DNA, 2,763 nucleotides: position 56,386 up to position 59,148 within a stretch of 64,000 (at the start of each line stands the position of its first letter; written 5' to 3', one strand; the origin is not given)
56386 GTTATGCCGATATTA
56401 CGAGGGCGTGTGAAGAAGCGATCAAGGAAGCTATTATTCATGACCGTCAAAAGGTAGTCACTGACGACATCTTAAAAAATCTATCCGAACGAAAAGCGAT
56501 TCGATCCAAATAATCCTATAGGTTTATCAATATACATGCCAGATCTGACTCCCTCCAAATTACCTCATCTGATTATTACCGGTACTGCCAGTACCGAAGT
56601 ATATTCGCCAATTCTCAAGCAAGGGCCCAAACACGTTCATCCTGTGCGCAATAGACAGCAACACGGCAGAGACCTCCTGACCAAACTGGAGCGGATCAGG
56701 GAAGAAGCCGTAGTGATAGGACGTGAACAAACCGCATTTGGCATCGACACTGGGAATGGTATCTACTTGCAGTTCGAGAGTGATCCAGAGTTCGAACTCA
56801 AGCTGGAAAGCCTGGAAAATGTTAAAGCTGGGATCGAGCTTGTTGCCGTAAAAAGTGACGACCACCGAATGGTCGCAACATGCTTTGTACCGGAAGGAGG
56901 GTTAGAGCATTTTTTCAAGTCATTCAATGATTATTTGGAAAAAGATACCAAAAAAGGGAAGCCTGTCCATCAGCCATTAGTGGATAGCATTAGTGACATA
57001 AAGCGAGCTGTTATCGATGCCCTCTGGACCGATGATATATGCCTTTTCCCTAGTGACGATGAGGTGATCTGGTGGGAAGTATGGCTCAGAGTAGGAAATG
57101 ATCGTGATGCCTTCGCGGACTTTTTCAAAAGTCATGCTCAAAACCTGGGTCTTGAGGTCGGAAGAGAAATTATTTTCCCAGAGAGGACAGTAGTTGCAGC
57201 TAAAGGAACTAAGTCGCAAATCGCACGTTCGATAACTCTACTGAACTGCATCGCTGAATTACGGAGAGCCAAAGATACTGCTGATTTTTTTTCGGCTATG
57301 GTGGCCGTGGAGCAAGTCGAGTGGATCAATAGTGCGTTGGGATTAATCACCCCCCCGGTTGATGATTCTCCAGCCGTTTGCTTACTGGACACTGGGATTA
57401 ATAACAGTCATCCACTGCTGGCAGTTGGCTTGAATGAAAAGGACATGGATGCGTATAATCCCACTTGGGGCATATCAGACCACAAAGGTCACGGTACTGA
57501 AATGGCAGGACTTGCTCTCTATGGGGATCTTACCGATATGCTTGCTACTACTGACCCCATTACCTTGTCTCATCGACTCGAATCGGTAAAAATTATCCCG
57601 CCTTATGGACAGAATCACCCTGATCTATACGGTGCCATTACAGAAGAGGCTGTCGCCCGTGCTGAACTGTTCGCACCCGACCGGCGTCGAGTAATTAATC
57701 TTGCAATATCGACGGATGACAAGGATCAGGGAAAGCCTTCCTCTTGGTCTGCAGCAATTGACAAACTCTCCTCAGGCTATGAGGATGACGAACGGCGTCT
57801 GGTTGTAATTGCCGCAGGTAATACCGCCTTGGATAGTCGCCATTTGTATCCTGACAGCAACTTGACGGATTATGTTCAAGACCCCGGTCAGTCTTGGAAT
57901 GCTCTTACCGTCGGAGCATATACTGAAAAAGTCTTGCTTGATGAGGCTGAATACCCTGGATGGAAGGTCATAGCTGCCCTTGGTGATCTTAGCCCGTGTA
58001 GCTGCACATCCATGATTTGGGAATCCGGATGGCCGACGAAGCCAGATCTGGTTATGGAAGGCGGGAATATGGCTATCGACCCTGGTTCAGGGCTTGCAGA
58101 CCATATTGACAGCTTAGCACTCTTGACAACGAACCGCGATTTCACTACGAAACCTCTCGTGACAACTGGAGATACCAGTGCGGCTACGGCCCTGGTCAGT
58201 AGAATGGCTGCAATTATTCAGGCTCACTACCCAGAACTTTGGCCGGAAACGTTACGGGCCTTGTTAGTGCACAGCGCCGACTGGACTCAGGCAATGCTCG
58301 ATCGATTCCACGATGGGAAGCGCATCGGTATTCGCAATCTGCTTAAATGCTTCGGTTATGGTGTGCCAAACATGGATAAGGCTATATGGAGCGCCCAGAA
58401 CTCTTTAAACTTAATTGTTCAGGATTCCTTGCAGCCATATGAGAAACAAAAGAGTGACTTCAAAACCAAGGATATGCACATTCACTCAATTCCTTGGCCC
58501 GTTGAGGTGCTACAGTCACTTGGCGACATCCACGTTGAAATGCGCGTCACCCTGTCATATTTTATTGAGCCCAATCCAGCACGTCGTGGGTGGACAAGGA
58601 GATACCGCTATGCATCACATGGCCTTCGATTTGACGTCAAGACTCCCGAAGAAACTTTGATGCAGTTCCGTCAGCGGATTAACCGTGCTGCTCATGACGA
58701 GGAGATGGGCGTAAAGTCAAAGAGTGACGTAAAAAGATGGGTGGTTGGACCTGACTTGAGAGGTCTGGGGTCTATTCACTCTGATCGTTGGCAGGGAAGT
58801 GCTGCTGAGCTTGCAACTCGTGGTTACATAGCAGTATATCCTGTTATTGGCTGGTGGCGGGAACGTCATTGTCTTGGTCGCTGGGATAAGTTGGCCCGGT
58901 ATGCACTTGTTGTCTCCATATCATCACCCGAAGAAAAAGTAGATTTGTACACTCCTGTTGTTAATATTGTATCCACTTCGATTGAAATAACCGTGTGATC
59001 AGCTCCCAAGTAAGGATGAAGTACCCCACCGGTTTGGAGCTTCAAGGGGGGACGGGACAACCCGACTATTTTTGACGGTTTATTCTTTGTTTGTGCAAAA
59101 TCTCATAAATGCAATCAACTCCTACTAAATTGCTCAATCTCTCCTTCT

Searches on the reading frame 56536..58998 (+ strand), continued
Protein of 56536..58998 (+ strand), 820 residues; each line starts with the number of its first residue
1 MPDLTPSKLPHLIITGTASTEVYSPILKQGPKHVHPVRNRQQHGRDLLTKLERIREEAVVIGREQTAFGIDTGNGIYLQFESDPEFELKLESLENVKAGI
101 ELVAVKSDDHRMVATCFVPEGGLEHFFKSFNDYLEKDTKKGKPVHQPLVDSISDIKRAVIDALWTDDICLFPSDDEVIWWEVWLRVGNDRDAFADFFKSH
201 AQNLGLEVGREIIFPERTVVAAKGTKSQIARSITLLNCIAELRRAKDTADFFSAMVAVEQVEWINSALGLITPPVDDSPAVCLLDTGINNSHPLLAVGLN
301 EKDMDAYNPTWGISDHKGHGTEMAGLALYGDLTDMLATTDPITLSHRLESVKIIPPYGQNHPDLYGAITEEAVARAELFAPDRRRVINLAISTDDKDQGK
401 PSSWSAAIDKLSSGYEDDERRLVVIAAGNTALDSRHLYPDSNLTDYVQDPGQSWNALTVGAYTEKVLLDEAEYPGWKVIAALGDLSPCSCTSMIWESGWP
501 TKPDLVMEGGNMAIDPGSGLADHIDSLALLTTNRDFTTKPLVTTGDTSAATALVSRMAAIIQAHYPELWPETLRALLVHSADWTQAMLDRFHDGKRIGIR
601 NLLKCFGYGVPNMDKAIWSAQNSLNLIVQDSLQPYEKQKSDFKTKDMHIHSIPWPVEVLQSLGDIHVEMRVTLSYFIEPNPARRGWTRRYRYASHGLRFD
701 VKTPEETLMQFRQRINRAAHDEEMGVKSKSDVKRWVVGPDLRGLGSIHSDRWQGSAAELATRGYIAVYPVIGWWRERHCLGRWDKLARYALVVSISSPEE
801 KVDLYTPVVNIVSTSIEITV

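Call 72: search_dna_similar(query=window:56536-58995:+, collection=plasmids, mode=protein, max_rows=40, rows=spread)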
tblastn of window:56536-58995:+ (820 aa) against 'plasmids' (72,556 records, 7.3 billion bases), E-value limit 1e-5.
Records with a match: 495; places in all: 506; records where one place covers at least 80% of the query: 380.
Best place of each record, by identity: <60% 495.
By first word of the organism name: Klebsiella 213; Agrobacterium 55; Rhizobium 40; Burkholderia 26; Enterobacter 14; Bradyrhizobium 13; Acetobacter 12; Leptolyngbya 7; Rhodococcus 7; Sinorhizobium 6; and 55 more.
By predicted mobility (MOB-suite, as given by PLSDB): conjugative 342; non-mobilizable 121; mobilizable 32.
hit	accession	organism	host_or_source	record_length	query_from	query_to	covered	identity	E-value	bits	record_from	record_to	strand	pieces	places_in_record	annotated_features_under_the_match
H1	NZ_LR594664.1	Variovorax sp. RA8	Riverbed sediment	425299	11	818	99%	47.8%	0e+0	689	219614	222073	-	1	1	S8 family peptidase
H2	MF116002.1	uncultured bacterium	-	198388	1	817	100%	43.5%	0e+0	658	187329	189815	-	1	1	putative serine protease | Cell division protein FtsH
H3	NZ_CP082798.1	Klebsiella pneumoniae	Homo sapiens,Swab from Pharynx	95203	1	817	100%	43.5%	0e+0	658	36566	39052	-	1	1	S8 family peptidase | ATP-binding protein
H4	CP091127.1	Serratia marcescens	Canis lupus familiaris,pure bacterial ...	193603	1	817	100%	43.5%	0e+0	658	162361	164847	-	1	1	S8 family peptidase | ATP-binding protein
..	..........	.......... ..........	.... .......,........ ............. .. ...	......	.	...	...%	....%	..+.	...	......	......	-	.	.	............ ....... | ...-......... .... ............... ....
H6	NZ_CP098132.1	Klebsiella pneumoniae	Canis lupus familiaris,Rectal swab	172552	1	817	100%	43.5%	0e+0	658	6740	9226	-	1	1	S8 family peptidase | ATP-binding protein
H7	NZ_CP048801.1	Klebsiella pneumoniae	Homo sapiens,Pure culture,fecal isolate ...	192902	1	817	100%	43.5%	0e+0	658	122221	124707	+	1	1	S8 family peptidase | ATP-binding protein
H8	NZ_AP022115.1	Klebsiella quasipneumoniae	-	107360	1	817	100%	43.5%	0e+0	658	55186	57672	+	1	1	S8 family peptidase | ATP-binding protein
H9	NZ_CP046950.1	Klebsiella pneumoniae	Homo sapiens,Pure culture one microbial ...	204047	1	817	100%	43.5%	0e+0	658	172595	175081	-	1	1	S8 family peptidase | ATP-binding protein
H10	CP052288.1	Klebsiella pneumoniae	Homo sapiens,blood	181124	1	817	100%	43.5%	0e+0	658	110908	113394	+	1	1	S8 family peptidase | ATP-binding protein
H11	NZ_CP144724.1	Klebsiella pneumoniae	-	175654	1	817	100%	43.5%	0e+0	658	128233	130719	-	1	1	S8 family peptidase | ATP-binding protein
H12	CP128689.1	Klebsiella pneumoniae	Homo sapiens,blood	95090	1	817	100%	43.5%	0e+0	658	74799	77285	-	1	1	S8 family peptidase | ATP-binding protein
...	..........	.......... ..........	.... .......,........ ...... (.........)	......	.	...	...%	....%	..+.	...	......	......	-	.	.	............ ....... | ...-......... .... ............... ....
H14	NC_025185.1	Klebsiella pneumoniae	Homo sapiens,urine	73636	1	817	100%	43.4%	0e+0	655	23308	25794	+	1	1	S8 family peptidase | ATP-binding protein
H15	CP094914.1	Klebsiella pneumoniae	Homo sapiens,whole organism,rectum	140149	1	817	100%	43.4%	0e+0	655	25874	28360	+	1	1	S8 family peptidase | ATP-binding protein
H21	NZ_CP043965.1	Agrobacterium fabrum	Prosopis cineraria,pure bacterial ...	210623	1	808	99%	42.7%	0e+0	621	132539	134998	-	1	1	S8 family peptidase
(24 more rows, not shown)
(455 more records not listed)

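Call 73: get_annotated_region(hit=H21, flank=4000)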
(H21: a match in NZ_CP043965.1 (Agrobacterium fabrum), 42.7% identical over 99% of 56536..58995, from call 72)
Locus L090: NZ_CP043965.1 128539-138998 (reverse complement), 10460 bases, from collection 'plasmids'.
description: Agrobacterium fabrum strain BG5 plasmid pATPC2, complete sequence
organism: Agrobacterium fabrum (NCBI taxid 1176649)
taxonomy: Bacteria; Pseudomonadota; Alphaproteobacteria; Hyphomicrobiales; Rhizobiaceae; Agrobacterium; Agrobacterium fabrum
host: -; source: Prosopis cineraria,pure bacterial culture,nodule; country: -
typing (MOB-suite, as given by PLSDB): conjugative; replicon rep_cluster_490; relaxase MOBQ; mating-pair formation MPF_T
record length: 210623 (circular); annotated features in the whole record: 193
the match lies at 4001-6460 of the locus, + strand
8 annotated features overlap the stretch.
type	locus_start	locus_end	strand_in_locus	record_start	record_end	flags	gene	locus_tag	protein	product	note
CDS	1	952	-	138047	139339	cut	-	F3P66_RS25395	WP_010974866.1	NtaA/DmoA family FMN-dependent monooxygenase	GO:0008152 - metabolic process [Evidence IEA]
CDS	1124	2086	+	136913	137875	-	-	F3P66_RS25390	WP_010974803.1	LysR family transcriptional regulator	-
CDS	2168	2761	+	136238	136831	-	-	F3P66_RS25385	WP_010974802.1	DUF6088 family protein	-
CDS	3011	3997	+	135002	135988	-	-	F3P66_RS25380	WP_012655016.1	ATP-binding protein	-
CDS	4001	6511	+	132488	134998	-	-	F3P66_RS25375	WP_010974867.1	S8 family peptidase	-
CDS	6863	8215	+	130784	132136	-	-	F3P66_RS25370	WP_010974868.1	LLM class flavin-dependent oxidoreductase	-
CDS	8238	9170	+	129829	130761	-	-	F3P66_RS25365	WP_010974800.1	aliphatic sulfonate ABC transporter substrate-binding protein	GO:0042918 - alkanesulfonate transport [Evidence IEA]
CDS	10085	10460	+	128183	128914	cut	-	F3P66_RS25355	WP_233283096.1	ATP-binding cassette domain-containing protein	-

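Call 74: get_annotated_region(hit=H3, flank=6000)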
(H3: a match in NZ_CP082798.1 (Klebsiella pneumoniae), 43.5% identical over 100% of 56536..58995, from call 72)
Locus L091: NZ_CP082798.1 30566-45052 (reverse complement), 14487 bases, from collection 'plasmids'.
description: Klebsiella pneumoniae strain SCAID PHRX2-2021 (20/245) plasmid unnamed2, complete sequence
organism: Klebsiella pneumoniae (NCBI taxid 573)
taxonomy: Bacteria; Pseudomonadota; Gammaproteobacteria; Enterobacterales; Enterobacteriaceae; Klebsiella; Klebsiella pneumoniae
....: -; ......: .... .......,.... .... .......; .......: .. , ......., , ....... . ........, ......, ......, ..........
typing (MOB-suite, as given by PLSDB): conjugative; replicon IncFIA,IncFII,rep_cluster_2183; relaxase MOBF,MOBF; mating-pair formation MPF_F
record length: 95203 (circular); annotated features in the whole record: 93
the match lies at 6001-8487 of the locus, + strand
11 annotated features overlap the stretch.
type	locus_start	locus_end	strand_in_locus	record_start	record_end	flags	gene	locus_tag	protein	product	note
CDS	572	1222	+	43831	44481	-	-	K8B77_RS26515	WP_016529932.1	hypothetical protein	-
CDS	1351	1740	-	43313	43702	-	-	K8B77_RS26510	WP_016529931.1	transposase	GO:0006313 - DNA transposition [Evidence IEA]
CDS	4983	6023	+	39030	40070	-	-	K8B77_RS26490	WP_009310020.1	ATP-binding protein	-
CDS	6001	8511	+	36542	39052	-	-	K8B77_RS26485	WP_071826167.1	S8 family peptidase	-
CDS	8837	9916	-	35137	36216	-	-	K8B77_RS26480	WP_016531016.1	IS481 family transposase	-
CDS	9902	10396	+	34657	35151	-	umuD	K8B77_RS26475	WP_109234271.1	translesion error-prone DNA polymerase V autoproteolytic subunit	-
CDS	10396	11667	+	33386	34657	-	-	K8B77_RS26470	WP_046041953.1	Y-family DNA polymerase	-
CDS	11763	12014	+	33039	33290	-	-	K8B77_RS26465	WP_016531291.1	toxin-antitoxin stability system antitoxin protein StbD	-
CDS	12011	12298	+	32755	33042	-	-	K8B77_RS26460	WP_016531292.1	type II toxin-antitoxin system RelE/ParE family toxin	GO:0030541 - plasmid partitioning [Evidence IEA]; GO:0051290 - protein heterotetramerization [Evidence IEA]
CDS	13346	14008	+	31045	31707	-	-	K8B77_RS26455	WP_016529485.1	division plane positioning ATPase MipZ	-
CDS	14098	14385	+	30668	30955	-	-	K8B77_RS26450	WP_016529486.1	hypothetical protein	-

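Call 81: search_protein_families(library=phrogs, proteins=[window:56536-58995:+], max_evalue=0.001)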
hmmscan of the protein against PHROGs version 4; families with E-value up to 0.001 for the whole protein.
window:56536-58995:+ (820 aa): 2 families
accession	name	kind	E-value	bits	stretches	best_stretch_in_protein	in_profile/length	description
phrog_3964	-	unknown function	1.4e-46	160.2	1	271-811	268-756/779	-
phrog_3677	-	other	4.6e-12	45.6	1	281-584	599-830/1125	protease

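Call 86: search_protein_families(library=pfam, proteins=[L041:2959-6027:+, L041:5999-8914:+, L041:12478-14547:+, L061:6089-8962:+, L050:6119-8944:+, L081:6281-8959:+, L077:3843-6614:+, L077:6674-8878:+, L066:4511-7315:+, L054:12480-14546:+], max_evalue=0.00001)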
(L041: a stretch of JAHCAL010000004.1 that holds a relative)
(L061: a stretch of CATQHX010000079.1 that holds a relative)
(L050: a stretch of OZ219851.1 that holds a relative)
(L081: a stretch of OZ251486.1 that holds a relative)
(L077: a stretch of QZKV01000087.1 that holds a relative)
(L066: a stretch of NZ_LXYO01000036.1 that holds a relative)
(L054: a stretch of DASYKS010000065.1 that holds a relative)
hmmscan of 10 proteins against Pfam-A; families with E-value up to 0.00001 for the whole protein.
L041:2959-6027:+ (1023 aa): 1 family
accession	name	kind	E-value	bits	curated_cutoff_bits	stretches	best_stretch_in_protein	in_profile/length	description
PF04851.21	ResIII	-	2.6e-08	34.4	22.5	1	166-371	21-162/164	Type III restriction enzyme, res subunit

L041:5999-8914:+ (972 aa): 1 family
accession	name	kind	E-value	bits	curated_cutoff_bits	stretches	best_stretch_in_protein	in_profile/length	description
PF01555.25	N6_N4_Mtase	-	4.9e-30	105.6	26.7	1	173-515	1-213/221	DNA methylase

L041:12478-14547:+ (690 aa): 4 families
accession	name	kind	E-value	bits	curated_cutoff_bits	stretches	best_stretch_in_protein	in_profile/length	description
PF00580.27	UvrD-helicase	-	8.9e-19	68.6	23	1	233-477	2-254/271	UvrD/REP helicase N-terminal domain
PF13361.12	UvrD_C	-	6.6e-18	65.7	25.6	1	608-678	285-348/350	UvrD-like helicase C-terminal domain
PF13245.12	AAA_19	-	4.9e-09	36.9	25.1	1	236-476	1-131/134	AAA domain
PF13538.12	UvrD_C_2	-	2e-08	34.4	27.4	0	647-675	21-51/52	UvrD-like helicase C-terminal domain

L061:6089-8962:+ (958 aa): 1 family
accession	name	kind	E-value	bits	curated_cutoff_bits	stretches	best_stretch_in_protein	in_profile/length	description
PF01555.25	N6_N4_Mtase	-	5e-31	108.8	26.7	1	172-505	1-217/221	DNA methylase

L050:6119-8944:+ (942 aa): 1 family
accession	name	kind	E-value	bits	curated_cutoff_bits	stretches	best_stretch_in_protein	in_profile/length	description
PF01555.25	N6_N4_Mtase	-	1.1e-30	107.6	26.7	1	166-494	1-217/221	DNA methylase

L081:6281-8959:+ (893 aa): 1 family
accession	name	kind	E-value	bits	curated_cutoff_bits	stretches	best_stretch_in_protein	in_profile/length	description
PF01555.25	N6_N4_Mtase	-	1.1e-27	97.9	26.7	1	126-449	1-217/221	DNA methylase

L077:3843-6614:+ (924 aa): 1 family
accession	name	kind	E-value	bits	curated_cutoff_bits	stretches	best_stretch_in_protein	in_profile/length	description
PF01555.25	N6_N4_Mtase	-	1.4e-31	110.6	26.7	1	156-482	1-217/221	DNA methylase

L077:6674-8878:+ (735 aa): 1 family
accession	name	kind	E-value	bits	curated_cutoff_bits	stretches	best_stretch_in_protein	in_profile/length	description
PF13166.12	AAA_13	-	1.7e-15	57.3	36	1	263-539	329-612/713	AAA domain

L066:4511-7315:+ (935 aa): 4 families
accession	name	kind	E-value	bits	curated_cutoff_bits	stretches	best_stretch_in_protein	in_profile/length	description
PF04851.21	ResIII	-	1e-39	136.6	22.5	1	160-347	4-163/164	Type III restriction enzyme, res subunit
PF08463.15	EcoEI_R_C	-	3e-34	118.9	24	1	758-933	4-162/163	EcoEI R protein C-terminal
PF18766.7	SWI2_SNF2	-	8.4e-20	71.8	26.7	1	164-398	2-208/221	SWI2/SNF2 ATPase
PF00270.35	DEAD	-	2.1e-12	47.5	26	1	163-347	3-161/167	DEAD/DEAH box helicase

L054:12480-14546:+ (689 aa): 4 families
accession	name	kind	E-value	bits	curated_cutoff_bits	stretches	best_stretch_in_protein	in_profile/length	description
PF01476.26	LysM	-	1.2e-35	121.6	20.9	3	523-565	1-42/43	LysM domain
PF01464.25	SLT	-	8.4e-20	70.9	21.3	1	286-374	13-103/117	Transglycosylase SLT domain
PF23473.1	LysM3_LYK4_5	-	1.6e-16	60.5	29.3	1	642-673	4-35/48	LYK4/5 LysM3 domain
PF23446.1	LysM1_NFP_LYK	-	1.3e-07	32.8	36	0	530-565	17-53/60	NFP/LYK LysM1 domain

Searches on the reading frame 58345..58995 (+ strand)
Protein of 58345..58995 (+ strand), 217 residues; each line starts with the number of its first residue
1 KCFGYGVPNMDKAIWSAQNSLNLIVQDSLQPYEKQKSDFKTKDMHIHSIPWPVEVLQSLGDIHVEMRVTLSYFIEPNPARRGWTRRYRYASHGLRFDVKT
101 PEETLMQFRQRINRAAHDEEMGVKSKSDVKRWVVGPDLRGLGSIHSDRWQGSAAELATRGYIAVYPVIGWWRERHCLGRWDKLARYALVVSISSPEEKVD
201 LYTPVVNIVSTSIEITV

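Call 51: search_protein_families(library=pfam, proteins=[window:58345-58995:+], max_evalue=10)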
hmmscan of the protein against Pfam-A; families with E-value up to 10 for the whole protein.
window:58345-58995:+ (217 aa): 0 families

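Call 55: search_solved_structures(query=A5, max_evalue=10)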
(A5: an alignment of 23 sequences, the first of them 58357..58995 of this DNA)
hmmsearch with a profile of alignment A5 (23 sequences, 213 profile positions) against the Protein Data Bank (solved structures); distinct sequences matched with E-value up to 10: 0.

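Call 62: predict_structure(alignment_id=A5)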
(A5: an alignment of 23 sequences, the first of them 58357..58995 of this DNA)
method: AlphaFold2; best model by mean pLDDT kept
length: 213 residues; sequences in the alignment: 23
mean_pLDDT: 67.9   pTM: 0.69
mean pLDDT of the five models: 67.9, 66.7, 66.5, 63.8, 62.2
residues with pLDDT >= 90: 2; 70-90: 102; 50-70: 78; < 50: 31
segments of 3 or more residues with pLDDT < 50: 1-4, 76-87, 168-172, 205-213
pLDDT, mean of each block of 10 residues (from residue 1): 48 65 76 71 75 84 80 52 47 87 86 69 58 59 85 87 59 61 82 61 44 34
secondary structure, 60 per line:
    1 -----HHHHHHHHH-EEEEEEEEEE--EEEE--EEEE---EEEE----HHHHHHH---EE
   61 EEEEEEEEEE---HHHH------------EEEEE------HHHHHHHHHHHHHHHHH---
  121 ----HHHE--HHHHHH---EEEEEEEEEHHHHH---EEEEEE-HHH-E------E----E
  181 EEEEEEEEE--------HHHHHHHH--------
elements in order: H6-14 E16-25 E28-31 E34-37 E41-44 H49-55 E59-70 H74-77 E90-94 H101-117 H131-136 E140-148 H149-153 E157-162 E180-189 H198-205

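Call 66: fold_search(model_id=the predicted structure, library=pdb)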
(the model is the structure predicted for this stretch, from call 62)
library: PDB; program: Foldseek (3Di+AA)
matches with E <= 10: 288; with E <= 0.001: 0
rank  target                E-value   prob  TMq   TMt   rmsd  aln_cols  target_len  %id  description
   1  6wdt_A                1.5e-03  0.93  0.34  0.26   9.1       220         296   10  Enterovirus D68 in complex with human monoclonal antibody EV68-228 (released 2020-07-15)
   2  1za7_A                1.7e-03  0.96  0.32  0.41   7.9       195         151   14  The crystal structure of salt stable cowpea cholorotic mottle virus at 2.7 angstroms resolution. (released 2006-03-21)
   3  7pe2_AA               3.3e-03  0.93  0.31  0.38   7.4       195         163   11  Cryo-EM structure of BMV-derived VLP expressed in E. coli (eVLP) (released 2022-03-02)
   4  5bnp_A                9.7e-03  0.75  0.35  0.28   8.3       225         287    8  Crystal structure of human enterovirus D68 in complex with 3'SLN (released 2015-11-18)
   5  9mwz_A                1.5e-02  0.60  0.33  0.26   9.3       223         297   11  Cryo-EM Structure of Human Enterovirus D68 USA/IL/14-18952 (released 2025-03-26)
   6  9c3j_A                1.6e-02  0.72  0.35  0.35   9.8       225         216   13  Cryo-EM structure of EV-D68 B3 Virus-like particle (released 2025-05-21)
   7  8at5_A                1.7e-02  0.66  0.36  0.29   9.0       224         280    9  native Coxsackievirus A9 (released 2022-11-16)
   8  6wds_A                1.7e-02  0.66  0.35  0.28   8.5       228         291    9  Enterovirus D68 in complex with human monoclonal antibody EV68-159 (released 2020-07-15)
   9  9fp5_A                1.8e-02  0.63  0.33  0.27   8.7       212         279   10  Coxsackievirus A9 bound with CL213. (released 2024-10-02)
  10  8s7j_A                1.8e-02  0.63  0.33  0.27   8.7       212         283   10  Coxsackievirus A9 bound with compound 20 (CL300) (released 2024-10-02)
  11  7rlm_B                2.4e-02  0.72  0.31  0.44   7.4       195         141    8  Crystal Structure of Potato Leafroll Virus (PLRV) Coat Protein (released 2022-01-19)
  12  1vbe_1                2.4e-02  0.60  0.36  0.29   7.8       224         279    9  POLIOVIRUS (TYPE 3, SABIN STRAIN, MUTANT 242-H2) COMPLEXED WITH R78206 (released 1996-07-11)
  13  6crr_A                2.7e-02  0.51  0.34  0.27   8.6       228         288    9  CryoEM structure of human enterovirus D68 full native virion (pH 7.2 and 4 degrees Celsius) (released 2018-12-19)
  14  7ec5_A                2.9e-02  0.54  0.35  0.27   8.8       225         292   10  EV-D68 in complex with 8F12 Fab (released 2021-03-31)
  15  4y6t_C                2.9e-02  0.25  0.24  0.29   9.5       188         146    8  Structure of Tobacco streak virus coat protein dimer at 2.4 Angstroms resolution (released 2016-01-20)
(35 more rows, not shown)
